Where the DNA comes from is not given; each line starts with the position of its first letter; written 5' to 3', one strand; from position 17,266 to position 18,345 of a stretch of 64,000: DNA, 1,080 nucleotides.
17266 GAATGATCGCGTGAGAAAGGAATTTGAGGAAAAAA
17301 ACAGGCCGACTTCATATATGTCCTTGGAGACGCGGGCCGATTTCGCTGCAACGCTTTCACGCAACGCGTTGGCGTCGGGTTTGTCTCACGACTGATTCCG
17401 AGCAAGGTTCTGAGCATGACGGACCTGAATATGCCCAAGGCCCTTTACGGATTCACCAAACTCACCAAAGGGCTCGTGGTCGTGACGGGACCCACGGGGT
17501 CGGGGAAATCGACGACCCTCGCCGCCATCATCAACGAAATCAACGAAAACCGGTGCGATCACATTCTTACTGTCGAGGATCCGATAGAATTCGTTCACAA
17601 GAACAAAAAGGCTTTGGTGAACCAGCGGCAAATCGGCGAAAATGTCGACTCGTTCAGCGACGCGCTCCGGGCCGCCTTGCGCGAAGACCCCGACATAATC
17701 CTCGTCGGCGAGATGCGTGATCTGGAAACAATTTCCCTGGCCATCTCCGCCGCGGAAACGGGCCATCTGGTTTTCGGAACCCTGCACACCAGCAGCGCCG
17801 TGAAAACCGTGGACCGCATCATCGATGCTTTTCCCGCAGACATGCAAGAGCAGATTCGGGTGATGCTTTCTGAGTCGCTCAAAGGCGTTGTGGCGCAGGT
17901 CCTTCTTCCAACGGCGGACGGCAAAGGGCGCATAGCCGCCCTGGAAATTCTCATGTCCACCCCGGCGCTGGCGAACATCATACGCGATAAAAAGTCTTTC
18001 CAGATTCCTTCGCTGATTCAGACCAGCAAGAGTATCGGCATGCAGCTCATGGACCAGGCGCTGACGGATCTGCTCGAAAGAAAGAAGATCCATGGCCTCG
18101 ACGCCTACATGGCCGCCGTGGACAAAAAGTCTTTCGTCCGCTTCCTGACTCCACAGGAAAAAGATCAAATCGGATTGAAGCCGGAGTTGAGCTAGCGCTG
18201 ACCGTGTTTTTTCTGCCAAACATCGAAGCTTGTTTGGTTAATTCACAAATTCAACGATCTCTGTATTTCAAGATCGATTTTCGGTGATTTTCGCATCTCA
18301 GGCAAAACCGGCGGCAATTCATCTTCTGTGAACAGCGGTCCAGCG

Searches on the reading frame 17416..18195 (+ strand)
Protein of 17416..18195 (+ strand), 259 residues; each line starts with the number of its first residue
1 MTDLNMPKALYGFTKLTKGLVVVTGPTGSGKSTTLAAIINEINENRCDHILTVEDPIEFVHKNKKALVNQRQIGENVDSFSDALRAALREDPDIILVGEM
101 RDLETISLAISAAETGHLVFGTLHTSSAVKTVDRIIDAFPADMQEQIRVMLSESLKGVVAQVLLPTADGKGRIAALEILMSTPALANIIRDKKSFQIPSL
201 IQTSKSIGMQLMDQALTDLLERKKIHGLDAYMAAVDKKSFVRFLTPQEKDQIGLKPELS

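Call 8: search_protein_families(library=pfam, proteins=[window:17416-18195:+], max_evalue=0.001)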
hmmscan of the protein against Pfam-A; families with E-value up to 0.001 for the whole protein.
window:17416-18195:+ (259 aa): 11 families
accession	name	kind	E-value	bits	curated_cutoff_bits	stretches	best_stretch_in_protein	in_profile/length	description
PF00437.27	T2SSE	-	5.4e-46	157.4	24.9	1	14-172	138-286/370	Type II/IV secretion system protein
PF00004.35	AAA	-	1.7e-05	25.7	21.2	1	22-102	2-68/131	ATPase family associated with various cellular activities (AAA)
PF13401.12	AAA_22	-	1.7e-05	25.6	27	1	17-56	4-42/130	AAA domain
PF13191.12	AAA_16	-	2.1e-05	25.5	32.6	1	18-102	24-116/167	AAA ATPase domain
PF25199.1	nSTAND_NTPase5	-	3e-05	24.3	34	1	19-70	42-93/145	Novel STAND NTPase 5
PF04851.21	ResIII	-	6.1e-05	23.4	22.5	1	21-143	26-154/164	Type III restriction enzyme, res subunit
PF03266.21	NTPase_1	-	0.00017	21.9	23.9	0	21-45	2-26/168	NTPase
PF13555.12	AAA_29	-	0.00068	19.8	27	0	18-39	22-43/61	P-loop containing region of AAA domain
PF13476.12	AAA_23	-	0.00071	20.7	27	0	16-38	17-39/201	AAA domain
PF01935.23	DUF87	-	0.00073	20.1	23.2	0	23-47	28-53/220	Helicase HerA, central domain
PF00005.33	ABC_tran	-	0.00087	20.3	25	0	20-59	13-51/137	ABC transporter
